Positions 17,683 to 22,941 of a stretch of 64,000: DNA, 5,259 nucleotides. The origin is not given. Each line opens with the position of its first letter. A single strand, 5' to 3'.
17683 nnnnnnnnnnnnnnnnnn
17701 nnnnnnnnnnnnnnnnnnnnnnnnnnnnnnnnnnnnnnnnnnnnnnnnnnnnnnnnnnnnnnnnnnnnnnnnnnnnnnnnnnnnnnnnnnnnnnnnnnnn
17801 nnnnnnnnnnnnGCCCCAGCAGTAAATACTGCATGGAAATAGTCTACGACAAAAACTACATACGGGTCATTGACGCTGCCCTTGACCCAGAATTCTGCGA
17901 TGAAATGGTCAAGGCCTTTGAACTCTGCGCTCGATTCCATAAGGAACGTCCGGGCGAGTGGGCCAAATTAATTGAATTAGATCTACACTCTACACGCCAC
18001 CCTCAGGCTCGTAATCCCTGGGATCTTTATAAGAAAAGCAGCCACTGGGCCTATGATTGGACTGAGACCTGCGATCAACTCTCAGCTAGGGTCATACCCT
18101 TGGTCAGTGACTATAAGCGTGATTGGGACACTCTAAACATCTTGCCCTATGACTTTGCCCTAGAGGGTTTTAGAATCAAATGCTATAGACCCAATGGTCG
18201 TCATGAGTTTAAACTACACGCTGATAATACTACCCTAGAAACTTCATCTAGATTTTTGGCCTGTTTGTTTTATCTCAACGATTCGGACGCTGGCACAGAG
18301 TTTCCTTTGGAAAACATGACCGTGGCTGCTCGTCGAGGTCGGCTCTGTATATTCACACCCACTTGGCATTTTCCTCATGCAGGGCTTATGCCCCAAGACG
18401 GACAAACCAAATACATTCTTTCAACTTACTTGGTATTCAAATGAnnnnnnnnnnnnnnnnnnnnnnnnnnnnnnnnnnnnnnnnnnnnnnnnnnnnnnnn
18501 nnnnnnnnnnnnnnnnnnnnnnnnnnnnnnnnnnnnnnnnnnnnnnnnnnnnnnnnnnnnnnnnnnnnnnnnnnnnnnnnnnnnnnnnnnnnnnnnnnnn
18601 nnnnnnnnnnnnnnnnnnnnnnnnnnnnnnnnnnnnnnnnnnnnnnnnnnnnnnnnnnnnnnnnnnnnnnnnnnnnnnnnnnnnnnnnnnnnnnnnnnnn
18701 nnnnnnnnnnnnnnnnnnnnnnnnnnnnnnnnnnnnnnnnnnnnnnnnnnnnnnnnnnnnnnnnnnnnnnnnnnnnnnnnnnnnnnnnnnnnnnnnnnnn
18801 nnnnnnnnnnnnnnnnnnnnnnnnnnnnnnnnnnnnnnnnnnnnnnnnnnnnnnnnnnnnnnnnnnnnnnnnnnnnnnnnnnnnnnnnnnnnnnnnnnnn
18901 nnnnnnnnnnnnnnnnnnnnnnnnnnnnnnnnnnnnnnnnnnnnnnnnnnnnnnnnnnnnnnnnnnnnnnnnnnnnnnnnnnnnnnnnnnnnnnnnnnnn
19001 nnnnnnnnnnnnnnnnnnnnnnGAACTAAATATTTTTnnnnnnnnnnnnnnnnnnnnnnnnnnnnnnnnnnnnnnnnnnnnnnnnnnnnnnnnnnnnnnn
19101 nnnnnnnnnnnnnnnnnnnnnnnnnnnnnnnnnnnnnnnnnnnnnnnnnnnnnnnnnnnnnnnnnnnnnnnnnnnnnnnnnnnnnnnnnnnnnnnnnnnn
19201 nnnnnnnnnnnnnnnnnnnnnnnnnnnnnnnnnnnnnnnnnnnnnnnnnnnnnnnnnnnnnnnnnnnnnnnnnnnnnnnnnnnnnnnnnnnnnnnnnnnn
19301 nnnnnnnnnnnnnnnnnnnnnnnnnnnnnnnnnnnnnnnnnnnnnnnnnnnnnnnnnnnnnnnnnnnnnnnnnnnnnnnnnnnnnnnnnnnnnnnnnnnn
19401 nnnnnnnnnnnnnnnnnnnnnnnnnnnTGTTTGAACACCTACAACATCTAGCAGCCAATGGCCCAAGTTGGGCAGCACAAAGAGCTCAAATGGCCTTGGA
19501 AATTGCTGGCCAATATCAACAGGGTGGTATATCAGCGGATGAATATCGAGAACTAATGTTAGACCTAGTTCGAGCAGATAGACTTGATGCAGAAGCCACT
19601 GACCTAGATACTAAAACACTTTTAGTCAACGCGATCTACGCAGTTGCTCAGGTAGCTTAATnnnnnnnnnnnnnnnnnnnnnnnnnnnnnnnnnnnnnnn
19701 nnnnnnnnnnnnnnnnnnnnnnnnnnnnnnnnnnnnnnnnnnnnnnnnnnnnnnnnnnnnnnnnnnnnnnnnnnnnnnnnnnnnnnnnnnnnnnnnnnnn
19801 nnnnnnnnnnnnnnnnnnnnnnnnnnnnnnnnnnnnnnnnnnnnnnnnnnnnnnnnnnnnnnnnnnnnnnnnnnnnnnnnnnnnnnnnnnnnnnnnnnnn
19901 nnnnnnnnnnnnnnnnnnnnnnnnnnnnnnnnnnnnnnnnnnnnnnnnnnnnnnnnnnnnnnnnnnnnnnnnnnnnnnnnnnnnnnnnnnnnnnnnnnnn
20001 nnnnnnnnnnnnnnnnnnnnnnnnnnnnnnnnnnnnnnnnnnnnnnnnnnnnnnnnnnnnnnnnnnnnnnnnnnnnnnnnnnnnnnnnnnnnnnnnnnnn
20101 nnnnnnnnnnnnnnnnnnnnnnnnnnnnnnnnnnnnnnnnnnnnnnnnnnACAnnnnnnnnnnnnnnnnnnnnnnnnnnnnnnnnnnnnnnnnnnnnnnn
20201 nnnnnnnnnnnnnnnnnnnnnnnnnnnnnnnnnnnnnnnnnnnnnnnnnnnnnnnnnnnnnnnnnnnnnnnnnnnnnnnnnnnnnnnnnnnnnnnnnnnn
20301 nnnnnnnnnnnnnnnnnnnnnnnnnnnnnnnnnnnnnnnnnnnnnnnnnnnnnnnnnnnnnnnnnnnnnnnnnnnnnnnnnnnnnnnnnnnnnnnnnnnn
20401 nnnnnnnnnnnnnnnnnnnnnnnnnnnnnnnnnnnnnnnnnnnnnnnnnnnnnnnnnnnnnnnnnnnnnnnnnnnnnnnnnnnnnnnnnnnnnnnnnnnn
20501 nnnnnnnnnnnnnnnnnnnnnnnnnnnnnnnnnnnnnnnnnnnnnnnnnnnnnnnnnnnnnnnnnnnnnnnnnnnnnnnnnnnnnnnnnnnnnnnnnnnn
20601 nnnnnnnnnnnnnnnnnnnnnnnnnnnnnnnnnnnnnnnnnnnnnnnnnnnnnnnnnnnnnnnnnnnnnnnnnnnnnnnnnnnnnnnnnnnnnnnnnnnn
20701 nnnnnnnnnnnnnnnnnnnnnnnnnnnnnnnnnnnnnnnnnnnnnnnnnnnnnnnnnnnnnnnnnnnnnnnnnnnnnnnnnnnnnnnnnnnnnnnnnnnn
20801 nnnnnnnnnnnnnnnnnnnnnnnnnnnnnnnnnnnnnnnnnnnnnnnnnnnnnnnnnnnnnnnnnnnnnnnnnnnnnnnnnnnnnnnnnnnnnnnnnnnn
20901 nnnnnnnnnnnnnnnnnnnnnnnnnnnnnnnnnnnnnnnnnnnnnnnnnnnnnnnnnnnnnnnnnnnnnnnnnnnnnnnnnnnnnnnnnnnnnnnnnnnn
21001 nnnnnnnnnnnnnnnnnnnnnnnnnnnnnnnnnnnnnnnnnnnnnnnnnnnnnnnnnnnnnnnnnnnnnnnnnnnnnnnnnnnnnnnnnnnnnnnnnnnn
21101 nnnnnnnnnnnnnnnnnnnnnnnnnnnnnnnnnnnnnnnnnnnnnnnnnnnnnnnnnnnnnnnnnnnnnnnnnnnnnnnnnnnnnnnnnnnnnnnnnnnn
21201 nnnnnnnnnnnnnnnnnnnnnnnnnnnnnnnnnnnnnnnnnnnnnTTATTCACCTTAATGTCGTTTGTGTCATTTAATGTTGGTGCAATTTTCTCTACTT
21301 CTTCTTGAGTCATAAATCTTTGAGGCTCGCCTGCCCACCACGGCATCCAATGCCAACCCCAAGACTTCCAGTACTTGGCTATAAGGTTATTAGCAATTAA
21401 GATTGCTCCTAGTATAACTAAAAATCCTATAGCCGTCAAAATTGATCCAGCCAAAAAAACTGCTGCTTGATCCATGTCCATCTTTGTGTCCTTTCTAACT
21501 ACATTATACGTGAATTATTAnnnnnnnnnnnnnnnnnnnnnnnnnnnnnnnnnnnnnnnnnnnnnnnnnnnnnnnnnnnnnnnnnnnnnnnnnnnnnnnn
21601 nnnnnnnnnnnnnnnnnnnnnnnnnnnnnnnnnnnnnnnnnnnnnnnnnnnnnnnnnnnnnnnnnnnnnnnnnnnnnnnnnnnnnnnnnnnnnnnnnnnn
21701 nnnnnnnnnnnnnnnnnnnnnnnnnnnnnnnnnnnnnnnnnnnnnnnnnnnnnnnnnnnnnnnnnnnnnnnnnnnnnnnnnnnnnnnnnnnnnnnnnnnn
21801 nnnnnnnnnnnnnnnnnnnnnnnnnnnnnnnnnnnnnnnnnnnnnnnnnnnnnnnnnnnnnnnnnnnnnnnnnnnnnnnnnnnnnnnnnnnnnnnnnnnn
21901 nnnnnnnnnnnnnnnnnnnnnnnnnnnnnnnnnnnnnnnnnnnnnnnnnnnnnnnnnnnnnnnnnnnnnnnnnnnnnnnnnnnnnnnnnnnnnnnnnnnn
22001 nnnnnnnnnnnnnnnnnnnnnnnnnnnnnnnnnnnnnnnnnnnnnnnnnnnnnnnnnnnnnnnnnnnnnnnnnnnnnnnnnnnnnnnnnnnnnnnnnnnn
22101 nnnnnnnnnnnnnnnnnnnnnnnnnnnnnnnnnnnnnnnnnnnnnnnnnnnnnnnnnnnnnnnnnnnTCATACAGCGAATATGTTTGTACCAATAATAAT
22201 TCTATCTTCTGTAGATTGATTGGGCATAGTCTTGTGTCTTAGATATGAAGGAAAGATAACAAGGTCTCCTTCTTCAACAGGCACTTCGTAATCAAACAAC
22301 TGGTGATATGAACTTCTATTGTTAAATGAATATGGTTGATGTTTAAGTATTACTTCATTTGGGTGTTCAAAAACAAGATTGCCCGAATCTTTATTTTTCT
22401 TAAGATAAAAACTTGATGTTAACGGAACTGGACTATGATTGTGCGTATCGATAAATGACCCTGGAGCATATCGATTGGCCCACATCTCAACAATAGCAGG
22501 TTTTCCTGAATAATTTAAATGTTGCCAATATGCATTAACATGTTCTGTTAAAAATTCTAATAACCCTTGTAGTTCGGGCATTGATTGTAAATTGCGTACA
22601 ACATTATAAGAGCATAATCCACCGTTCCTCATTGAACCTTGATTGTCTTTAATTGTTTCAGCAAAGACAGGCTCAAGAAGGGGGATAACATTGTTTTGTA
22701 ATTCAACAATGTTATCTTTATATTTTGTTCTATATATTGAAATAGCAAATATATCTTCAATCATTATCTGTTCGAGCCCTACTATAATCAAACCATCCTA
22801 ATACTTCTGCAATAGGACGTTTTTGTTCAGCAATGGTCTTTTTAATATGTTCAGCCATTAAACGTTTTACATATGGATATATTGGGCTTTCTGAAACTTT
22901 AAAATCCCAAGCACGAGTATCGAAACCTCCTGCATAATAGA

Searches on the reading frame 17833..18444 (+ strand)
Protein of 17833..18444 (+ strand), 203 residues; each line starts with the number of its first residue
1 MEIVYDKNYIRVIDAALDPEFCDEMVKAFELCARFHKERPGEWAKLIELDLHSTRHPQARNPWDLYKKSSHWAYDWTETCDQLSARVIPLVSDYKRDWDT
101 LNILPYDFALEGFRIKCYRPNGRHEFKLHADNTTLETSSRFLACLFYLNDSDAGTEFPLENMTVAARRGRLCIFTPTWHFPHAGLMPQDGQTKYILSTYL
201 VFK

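Call 65: search_protein_families(library=pfam, proteins=[window:17833-18444:+], max_evalue=0.001)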
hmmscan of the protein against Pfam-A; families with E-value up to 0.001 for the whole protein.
window:17833-18444:+ (203 aa): 1 family
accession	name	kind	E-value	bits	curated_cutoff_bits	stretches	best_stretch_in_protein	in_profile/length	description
PF13640.12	2OG-FeII_Oxy_3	-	1.3e-08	36.2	27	1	115-200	3-97/98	2OG-Fe(II) oxygenase superfamily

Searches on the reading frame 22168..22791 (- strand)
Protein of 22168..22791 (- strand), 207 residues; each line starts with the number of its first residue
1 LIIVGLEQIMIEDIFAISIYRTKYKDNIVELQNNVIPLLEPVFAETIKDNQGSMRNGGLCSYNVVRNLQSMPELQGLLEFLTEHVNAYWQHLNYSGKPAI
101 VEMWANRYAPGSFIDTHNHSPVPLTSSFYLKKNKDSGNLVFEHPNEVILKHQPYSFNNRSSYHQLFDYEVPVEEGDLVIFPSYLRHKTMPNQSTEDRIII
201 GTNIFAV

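Call 66: search_protein_families(library=pfam, proteins=[window:22168-22791:-], max_evalue=0.001)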
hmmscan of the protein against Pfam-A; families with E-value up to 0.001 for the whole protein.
window:22168-22791:- (207 aa): 2 families
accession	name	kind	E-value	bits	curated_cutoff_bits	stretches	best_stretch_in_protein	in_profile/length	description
PF13759.12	2OG-FeII_Oxy_5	-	7.2e-18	65.3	27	1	102-201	1-99/101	Putative 2OG-Fe(II) oxygenase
PF13640.12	2OG-FeII_Oxy_3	-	0.00011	23.5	27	1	103-203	1-96/98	2OG-Fe(II) oxygenase superfamily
